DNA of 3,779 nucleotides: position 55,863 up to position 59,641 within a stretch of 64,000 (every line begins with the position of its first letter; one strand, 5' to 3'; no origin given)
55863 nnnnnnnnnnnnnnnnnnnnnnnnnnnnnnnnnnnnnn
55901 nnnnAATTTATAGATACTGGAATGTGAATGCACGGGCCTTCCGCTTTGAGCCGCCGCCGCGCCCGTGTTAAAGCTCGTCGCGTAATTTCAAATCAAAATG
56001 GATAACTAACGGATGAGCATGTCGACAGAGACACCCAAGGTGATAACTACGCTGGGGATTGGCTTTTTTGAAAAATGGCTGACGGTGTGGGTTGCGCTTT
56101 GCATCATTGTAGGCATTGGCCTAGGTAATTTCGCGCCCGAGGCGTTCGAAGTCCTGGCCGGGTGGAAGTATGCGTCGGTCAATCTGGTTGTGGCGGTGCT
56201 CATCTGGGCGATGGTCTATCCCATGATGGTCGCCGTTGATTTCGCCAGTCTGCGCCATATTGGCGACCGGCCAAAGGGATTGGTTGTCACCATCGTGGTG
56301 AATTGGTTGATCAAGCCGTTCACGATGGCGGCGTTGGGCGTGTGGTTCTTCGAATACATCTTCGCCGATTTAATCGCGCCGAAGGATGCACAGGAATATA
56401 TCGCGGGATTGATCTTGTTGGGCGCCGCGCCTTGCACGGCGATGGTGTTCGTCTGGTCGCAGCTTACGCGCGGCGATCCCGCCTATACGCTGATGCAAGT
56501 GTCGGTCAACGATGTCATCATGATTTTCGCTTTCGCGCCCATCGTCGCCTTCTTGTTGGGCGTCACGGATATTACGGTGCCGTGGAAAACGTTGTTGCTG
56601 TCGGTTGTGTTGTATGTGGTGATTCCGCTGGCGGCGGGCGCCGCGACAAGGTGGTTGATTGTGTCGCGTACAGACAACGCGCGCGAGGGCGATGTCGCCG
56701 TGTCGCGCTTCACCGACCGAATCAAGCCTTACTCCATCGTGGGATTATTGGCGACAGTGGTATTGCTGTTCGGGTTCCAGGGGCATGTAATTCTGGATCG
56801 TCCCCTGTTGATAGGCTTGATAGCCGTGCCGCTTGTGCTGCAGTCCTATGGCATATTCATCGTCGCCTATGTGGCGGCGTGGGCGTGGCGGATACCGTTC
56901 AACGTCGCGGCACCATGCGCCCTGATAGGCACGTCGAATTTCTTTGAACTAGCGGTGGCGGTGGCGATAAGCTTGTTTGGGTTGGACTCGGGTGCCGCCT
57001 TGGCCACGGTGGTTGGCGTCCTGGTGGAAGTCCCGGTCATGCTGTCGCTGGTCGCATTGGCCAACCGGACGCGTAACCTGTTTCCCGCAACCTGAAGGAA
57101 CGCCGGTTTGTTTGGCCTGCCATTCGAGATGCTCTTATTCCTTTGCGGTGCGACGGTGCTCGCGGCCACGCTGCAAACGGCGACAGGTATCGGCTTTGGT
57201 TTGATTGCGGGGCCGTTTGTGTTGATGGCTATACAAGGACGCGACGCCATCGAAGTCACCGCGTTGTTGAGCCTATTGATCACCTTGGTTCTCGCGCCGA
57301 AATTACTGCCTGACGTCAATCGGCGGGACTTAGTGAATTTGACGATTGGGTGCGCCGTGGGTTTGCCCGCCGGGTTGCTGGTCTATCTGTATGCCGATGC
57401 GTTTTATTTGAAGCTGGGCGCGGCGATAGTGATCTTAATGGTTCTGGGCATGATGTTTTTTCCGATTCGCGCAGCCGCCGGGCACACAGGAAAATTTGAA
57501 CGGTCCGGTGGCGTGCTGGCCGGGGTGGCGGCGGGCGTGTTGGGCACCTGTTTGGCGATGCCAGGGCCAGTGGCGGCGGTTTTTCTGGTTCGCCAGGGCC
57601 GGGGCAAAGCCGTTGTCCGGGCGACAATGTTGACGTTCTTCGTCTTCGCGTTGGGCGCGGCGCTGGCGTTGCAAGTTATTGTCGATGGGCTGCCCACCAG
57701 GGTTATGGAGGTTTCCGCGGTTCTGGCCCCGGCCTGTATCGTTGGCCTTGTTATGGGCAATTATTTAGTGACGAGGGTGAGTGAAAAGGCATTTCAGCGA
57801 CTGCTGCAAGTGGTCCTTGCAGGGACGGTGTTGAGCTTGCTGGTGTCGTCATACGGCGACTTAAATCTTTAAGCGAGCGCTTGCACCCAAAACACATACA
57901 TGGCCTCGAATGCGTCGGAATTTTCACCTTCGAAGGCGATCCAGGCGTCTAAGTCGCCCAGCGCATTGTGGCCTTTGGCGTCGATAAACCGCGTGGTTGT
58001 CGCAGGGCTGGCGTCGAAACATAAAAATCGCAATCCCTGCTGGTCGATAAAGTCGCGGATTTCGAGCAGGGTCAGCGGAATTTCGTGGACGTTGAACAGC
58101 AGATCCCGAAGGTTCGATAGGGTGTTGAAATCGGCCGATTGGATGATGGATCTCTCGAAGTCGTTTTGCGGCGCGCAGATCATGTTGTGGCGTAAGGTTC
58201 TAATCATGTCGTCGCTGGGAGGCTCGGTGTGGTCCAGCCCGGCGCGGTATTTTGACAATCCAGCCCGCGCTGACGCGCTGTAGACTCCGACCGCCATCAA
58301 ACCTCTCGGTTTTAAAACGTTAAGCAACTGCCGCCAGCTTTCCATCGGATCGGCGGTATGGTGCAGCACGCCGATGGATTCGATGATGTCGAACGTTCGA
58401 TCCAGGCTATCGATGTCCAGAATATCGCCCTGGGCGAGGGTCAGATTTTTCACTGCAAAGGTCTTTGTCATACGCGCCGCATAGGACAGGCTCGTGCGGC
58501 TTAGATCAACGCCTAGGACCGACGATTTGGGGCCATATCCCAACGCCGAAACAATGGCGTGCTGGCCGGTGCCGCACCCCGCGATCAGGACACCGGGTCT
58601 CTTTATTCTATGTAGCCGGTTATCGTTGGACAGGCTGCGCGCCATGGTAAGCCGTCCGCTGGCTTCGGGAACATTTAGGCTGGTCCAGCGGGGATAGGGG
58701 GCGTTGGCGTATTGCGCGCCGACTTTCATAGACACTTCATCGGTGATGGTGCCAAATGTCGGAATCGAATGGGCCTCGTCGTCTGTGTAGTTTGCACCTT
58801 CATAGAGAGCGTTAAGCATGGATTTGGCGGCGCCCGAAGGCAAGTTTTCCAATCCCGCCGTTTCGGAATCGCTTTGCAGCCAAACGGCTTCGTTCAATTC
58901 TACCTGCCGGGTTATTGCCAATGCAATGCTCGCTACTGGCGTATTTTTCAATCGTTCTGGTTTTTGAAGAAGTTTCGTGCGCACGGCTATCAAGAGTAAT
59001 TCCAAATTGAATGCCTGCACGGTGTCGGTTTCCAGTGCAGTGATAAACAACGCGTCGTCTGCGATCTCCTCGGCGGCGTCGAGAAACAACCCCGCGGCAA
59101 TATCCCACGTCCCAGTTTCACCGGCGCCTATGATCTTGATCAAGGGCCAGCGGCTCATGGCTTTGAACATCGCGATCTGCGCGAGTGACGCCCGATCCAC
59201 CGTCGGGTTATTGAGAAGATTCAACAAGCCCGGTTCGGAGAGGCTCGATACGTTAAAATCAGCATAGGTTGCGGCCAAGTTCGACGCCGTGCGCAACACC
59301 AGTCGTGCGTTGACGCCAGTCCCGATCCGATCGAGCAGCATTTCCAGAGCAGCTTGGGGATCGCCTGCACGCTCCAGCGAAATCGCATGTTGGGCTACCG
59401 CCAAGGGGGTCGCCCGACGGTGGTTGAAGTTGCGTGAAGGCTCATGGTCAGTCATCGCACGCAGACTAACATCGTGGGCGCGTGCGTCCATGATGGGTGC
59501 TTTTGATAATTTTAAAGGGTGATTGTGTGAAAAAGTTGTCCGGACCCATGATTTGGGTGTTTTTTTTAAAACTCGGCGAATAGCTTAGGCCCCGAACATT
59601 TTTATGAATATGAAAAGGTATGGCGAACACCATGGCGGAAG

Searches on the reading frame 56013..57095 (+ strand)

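Call 12: search_protein_families(library=pfam, proteins=[window:56013-57095:+], max_evalue=0.00001)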
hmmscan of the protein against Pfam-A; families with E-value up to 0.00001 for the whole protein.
window:56013-57095:+ (360 aa): 2 families
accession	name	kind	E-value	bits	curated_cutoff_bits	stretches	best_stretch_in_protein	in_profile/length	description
PF01758.21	SBF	-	1.1e-37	130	24.3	1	62-262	2-190/191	Sodium Bile acid symporter family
PF13593.11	SBF_like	-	1.9e-08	34.4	25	1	115-337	79-295/313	SBF-like CPA transporter family (DUF4137)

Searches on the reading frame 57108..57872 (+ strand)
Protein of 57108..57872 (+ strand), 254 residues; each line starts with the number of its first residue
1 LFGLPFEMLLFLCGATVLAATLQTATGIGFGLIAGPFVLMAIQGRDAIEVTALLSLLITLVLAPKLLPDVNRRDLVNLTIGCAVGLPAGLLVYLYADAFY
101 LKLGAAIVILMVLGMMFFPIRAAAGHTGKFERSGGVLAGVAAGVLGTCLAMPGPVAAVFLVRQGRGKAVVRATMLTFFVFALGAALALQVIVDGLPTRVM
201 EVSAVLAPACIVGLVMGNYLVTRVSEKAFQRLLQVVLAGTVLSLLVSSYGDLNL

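Call 12: search_protein_families(library=pfam, proteins=[window:57108-57872:+], max_evalue=0.00001)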
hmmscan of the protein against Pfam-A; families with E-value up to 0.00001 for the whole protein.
window:57108-57872:+ (254 aa): 1 family
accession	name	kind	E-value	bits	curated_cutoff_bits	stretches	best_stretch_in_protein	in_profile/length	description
PF01925.25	TauE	-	2e-18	67.4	32.6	1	13-243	2-236/237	Sulfite exporter TauE/SafE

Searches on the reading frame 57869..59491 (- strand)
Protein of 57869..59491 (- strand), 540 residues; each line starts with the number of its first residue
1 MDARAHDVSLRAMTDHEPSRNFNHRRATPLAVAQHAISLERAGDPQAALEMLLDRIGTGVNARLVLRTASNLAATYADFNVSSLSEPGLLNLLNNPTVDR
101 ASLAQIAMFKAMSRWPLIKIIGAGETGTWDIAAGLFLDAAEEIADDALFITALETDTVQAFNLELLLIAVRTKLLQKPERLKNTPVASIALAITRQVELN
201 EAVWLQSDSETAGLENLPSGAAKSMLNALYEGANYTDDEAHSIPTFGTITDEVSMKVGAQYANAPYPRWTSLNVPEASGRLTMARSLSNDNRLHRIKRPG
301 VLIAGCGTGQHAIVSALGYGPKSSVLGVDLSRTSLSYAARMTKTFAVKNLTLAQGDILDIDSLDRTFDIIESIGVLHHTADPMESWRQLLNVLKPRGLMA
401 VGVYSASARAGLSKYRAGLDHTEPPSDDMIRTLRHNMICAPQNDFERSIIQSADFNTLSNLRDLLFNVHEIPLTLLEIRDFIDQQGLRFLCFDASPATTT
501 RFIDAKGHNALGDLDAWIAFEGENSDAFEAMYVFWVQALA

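Call 36: search_protein_families(library=ncbifam, proteins=[window:57869-59491:-], max_evalue=0.00001)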
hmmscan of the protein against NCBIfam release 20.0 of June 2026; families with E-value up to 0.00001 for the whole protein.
window:57869-59491:- (540 aa): 11 families
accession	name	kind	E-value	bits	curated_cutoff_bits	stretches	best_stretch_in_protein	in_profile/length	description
NF008823.0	PRK11873.1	subfamily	9.3e-11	41.7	263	1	301-401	81-181/272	arsenite methyltransferase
NF041537.1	ArsM_AhpD_UU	exception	1.1e-10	40.8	510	1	301-400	80-179/345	arsenite methyltransferase/AhpD domain selenoprotein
NF041536.1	ArsM_DUF2284_UU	exception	6.8e-10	37.9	575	1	301-400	80-179/459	arsenite methyltransferase/DUF2284 domain selenoprotein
NF001243.0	PRK00216.1-4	equivalog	3.1e-09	36.5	235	1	302-399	52-149/237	demethylmenaquinone methyltransferase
NF047649.1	MTase_UXPK_star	exception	6.7e-09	35.2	460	1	300-400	80-180/283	methyltransferase/UXPK-star double selenoprotein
TIGR02752.1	MenG_heptapren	equivalog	4.1e-08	33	419.85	1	301-400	49-148/231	demethylmenaquinone methyltransferase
NF001244.0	PRK00216.1-5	equivalog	5.7e-08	32.3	216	1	305-401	56-153/236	bifunctional demethylmenaquinone methyltransferase/2-methoxy-6-polyprenyl-1,4-benzoquinol methylase UbiE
TIGR01983.1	UbiG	equivalog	7.8e-08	31.9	102.95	1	291-401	45-151/228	bifunctional 2-polyprenyl-6-hydroxyphenol methylase/3-demethylubiquinol 3-O-methyltransferase UbiG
TIGR00452.1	TIGR00452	equivalog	8.3e-08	31.4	275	1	293-398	113-216/316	tRNA 5-methoxyuridine(34)/uridine 5-oxyacetic acid(34) synthase CmoB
TIGR02072.1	BioC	equivalog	1.2e-07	31.8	184.95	1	295-404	32-135/244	malonyl-ACP O-methyltransferase BioC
NF011650.0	PRK15068.1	equivalog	2.8e-07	29.7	209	1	294-399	119-223/324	tRNA 5-methoxyuridine(34)/uridine 5-oxyacetic acid(34) synthase CmoB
